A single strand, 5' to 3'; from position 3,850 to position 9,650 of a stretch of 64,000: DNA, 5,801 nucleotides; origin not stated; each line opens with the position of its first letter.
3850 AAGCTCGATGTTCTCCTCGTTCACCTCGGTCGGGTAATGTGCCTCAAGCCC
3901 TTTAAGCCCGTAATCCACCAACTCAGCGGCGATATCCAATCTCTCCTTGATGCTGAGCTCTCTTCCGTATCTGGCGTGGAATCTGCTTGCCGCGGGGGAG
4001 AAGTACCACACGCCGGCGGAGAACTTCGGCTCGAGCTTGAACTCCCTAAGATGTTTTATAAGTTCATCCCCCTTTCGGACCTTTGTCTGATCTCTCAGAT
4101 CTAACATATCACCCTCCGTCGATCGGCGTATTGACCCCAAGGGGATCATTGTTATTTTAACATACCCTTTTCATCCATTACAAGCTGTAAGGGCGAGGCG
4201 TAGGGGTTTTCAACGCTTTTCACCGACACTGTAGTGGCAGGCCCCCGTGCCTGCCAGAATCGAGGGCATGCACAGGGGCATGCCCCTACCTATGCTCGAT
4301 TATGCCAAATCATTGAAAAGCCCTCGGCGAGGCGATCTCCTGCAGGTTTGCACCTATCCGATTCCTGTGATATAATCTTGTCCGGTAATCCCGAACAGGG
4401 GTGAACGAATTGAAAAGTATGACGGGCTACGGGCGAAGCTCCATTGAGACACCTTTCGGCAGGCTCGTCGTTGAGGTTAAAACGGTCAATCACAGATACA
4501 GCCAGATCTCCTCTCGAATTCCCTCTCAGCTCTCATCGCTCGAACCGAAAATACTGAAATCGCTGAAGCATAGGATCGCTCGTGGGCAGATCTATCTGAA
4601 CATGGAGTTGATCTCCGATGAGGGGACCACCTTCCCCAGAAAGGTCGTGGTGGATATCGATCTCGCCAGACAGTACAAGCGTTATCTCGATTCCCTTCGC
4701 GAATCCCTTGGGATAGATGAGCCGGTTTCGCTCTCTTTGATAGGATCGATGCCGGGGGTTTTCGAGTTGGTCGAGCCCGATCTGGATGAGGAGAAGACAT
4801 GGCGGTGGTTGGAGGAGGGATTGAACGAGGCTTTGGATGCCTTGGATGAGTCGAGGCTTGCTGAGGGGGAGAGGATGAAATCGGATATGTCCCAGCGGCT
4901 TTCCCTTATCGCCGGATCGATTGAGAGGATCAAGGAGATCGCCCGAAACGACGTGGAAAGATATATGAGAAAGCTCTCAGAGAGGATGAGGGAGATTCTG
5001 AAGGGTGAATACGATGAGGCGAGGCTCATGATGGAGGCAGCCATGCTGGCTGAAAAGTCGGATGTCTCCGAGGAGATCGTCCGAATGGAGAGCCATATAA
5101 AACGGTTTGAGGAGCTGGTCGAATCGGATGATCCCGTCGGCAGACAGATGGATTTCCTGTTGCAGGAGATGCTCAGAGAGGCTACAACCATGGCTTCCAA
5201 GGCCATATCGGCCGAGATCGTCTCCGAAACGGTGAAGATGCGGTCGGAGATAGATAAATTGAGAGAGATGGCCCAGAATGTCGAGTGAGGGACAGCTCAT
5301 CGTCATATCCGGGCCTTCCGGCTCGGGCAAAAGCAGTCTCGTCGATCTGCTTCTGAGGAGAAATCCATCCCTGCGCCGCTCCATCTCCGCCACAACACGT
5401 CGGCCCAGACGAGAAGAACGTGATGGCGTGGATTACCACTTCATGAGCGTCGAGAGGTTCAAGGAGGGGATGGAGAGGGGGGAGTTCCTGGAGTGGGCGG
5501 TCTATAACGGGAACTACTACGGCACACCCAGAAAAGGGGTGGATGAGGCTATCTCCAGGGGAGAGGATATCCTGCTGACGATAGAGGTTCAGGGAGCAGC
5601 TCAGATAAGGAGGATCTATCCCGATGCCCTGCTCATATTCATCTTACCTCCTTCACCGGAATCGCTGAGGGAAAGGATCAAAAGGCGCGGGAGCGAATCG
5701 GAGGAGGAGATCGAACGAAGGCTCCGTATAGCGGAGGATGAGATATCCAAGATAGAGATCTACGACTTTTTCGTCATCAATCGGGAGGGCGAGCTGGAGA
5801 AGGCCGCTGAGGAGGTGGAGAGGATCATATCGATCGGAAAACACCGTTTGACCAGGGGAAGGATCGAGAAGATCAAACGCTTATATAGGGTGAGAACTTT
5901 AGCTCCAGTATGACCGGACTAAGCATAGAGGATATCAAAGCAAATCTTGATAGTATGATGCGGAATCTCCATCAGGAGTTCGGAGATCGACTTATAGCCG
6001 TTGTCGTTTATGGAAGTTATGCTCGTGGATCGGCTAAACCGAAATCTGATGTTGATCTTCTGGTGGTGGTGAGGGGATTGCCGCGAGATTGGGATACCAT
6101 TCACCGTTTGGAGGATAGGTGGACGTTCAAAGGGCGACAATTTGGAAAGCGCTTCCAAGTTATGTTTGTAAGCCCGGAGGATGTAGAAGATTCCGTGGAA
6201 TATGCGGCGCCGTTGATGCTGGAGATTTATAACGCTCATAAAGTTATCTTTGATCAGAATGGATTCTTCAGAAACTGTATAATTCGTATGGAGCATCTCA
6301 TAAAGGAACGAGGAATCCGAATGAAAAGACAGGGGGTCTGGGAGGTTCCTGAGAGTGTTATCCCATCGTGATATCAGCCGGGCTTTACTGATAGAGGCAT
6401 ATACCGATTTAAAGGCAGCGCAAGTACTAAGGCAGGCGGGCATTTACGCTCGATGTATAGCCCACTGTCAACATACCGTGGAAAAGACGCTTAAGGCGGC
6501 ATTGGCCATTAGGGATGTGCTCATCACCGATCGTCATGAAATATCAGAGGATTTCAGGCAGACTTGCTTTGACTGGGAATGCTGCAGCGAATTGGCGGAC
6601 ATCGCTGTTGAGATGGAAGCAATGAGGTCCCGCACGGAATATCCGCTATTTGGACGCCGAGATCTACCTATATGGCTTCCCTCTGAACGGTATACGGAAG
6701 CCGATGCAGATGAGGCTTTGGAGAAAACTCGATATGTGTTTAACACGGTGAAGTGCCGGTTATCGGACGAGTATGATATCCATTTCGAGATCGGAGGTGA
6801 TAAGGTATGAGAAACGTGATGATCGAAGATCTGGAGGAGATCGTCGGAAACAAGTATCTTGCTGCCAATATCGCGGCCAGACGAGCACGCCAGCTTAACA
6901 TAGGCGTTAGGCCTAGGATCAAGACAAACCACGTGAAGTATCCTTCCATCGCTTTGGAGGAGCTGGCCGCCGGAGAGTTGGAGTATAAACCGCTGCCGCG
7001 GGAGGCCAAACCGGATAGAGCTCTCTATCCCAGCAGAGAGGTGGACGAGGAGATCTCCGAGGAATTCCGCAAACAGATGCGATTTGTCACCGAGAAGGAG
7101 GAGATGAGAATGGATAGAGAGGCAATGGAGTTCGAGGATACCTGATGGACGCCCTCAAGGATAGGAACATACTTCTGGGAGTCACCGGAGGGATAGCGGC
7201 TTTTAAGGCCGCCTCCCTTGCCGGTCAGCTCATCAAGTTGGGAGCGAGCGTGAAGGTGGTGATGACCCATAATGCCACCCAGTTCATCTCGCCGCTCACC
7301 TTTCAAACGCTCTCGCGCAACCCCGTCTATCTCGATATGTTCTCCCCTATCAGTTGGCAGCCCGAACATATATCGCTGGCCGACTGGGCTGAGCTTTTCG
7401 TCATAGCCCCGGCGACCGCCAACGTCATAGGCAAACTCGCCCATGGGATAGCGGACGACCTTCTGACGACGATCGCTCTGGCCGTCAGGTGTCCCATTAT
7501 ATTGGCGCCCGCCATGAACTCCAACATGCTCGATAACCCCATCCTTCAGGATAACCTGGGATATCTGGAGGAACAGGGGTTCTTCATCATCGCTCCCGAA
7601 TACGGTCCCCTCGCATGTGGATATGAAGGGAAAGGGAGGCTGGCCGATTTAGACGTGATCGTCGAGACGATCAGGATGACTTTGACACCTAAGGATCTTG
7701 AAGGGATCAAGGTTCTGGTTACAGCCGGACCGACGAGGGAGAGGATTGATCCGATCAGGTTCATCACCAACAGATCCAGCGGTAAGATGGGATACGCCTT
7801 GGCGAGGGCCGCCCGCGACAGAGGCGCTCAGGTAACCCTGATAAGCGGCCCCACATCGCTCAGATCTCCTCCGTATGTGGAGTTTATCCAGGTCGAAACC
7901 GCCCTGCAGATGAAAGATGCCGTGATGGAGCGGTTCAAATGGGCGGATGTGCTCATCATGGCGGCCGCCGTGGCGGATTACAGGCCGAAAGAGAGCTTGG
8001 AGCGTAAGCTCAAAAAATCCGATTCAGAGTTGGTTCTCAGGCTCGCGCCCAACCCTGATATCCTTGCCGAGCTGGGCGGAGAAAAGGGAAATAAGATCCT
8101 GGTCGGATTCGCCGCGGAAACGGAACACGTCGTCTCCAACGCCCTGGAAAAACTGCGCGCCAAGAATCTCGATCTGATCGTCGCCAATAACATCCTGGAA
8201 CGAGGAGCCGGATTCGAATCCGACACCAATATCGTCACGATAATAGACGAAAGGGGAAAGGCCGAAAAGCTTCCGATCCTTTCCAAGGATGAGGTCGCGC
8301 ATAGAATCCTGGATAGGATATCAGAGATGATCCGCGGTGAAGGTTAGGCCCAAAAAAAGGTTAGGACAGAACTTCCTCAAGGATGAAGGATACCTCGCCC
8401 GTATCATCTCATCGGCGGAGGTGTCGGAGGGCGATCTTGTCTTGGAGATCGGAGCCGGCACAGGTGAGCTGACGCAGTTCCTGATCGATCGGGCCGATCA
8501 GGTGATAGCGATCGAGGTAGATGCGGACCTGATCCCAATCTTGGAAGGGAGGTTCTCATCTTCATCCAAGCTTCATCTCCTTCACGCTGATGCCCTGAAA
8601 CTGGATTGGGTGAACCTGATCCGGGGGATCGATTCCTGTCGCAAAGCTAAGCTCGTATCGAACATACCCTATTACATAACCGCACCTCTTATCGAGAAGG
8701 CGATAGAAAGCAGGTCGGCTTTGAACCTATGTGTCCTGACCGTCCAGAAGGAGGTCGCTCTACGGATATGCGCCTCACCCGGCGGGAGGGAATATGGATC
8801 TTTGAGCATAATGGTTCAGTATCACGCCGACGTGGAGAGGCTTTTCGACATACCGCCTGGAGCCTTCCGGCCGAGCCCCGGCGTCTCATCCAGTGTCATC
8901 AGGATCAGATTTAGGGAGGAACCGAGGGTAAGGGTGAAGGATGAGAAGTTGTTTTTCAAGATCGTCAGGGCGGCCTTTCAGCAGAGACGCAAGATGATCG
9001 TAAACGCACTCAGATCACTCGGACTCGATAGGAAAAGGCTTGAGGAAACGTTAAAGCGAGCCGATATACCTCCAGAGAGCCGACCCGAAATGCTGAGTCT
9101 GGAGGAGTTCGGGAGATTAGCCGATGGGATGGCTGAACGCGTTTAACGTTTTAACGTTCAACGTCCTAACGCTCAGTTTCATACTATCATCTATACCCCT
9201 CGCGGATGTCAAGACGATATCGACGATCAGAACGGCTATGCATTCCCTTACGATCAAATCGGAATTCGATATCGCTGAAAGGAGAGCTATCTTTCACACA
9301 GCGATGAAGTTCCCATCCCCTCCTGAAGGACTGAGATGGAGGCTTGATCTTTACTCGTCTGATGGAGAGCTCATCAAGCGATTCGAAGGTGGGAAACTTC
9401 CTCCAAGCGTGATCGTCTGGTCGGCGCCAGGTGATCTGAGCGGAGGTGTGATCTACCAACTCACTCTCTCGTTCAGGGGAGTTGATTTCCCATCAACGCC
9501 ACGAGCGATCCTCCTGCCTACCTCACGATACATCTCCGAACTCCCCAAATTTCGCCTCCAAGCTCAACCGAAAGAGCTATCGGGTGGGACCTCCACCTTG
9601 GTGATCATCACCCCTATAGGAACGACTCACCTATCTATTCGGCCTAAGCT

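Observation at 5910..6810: An NTase/HEPN toxin-antitoxin pair spliced exactly into the conserved gmk-rpoZ junction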

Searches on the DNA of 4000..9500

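Call 77: search_rna_families(source=window, start=4000, end=9500, threshold=evalue, max_evalue=0.1)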
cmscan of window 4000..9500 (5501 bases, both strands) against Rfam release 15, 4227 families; matches with E-value up to 0.1: 0.
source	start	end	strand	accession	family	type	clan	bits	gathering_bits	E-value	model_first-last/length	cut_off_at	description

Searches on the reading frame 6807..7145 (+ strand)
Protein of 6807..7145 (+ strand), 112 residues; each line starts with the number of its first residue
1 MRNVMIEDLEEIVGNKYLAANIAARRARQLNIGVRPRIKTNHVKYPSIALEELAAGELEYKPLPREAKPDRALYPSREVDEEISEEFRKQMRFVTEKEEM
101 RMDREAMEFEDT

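Call 4: search_protein_families(library=pfam, proteins=[window:6807-7145:+], max_evalue=0.01)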
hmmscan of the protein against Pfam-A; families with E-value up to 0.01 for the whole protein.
window:6807-7145:+ (112 aa): 1 family
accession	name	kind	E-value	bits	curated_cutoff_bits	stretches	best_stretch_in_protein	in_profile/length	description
PF01192.27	RNA_pol_Rpb6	-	2.6e-12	47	26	1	9-59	2-52/53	RNA polymerase Rpb6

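Call 5: search_protein_families(library=ncbifam, proteins=[window:6807-7145:+], max_evalue=0.01)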
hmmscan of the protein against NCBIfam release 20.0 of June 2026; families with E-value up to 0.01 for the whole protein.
window:6807-7145:+ (112 aa): 3 families
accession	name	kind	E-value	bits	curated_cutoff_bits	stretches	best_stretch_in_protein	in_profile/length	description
TIGR00690.1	rpoZ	equivalog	1.4e-13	50.7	23.6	1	1-59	1-60/60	DNA-directed RNA polymerase subunit omega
NF001579.0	PRK00392.6-2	equivalog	1.5e-07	31.3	58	1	8-61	11-66/72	DNA-directed RNA polymerase subunit omega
NF001588.0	PRK00392.8-5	equivalog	0.0039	17.7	76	1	7-61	6-60/63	DNA-directed RNA polymerase subunit omega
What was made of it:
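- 6807..7145 (+): rpoZ (RNA polymerase omega). calls 4, 5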
